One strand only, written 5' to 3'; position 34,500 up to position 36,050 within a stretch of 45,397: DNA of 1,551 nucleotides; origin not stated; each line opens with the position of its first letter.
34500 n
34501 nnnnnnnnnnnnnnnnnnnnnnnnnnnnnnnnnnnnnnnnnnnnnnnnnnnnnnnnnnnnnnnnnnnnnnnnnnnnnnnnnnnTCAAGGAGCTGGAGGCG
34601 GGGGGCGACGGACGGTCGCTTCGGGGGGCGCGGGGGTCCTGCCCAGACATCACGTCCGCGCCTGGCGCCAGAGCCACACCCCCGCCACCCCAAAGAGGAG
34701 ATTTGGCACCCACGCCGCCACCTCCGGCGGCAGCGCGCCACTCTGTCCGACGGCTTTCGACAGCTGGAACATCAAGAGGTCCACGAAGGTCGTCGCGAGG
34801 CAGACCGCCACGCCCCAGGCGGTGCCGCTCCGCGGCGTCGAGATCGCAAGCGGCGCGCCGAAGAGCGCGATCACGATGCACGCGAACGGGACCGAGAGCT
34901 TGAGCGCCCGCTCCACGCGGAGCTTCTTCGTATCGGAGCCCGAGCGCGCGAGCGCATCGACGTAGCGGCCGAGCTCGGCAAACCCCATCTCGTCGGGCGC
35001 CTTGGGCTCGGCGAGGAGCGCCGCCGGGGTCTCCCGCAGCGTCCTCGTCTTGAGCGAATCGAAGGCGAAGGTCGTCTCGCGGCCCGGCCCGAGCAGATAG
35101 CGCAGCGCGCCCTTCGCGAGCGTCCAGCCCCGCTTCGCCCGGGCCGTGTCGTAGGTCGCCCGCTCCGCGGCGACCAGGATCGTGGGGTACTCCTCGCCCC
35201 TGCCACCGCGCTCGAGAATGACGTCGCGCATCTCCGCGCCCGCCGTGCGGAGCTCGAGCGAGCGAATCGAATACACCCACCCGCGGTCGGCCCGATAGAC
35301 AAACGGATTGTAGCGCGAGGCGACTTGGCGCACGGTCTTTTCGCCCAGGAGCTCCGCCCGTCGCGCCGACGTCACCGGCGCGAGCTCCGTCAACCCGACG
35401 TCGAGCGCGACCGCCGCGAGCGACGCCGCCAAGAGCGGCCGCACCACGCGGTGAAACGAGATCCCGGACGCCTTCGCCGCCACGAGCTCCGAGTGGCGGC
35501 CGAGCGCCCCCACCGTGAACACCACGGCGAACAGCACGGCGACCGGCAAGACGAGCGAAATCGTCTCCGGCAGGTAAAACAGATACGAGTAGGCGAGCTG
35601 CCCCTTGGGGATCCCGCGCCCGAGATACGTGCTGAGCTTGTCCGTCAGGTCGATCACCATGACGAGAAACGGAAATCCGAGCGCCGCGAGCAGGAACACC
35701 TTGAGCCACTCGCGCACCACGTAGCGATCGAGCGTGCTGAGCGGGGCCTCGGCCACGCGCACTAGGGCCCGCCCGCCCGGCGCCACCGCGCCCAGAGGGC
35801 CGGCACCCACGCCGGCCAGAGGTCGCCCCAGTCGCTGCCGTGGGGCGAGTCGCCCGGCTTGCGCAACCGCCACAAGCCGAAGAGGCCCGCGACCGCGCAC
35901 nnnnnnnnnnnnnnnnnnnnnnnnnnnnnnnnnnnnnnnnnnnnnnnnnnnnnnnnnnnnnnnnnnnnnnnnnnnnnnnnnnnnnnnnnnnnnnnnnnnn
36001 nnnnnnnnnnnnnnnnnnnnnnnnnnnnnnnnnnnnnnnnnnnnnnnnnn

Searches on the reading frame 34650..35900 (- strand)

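Call 82: search_protein_families(library=pfam, proteins=[window:34650-35900:-], max_evalue=0.001)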
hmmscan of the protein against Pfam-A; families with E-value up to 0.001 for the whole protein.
window:34650-35900:- (416 aa): 1 family
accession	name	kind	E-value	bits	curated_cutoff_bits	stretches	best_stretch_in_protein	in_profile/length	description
PF03739.19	LptF_LptG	-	2.5e-71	241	27.9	1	59-412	1-352/353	Lipopolysaccharide export system permease LptF/LptG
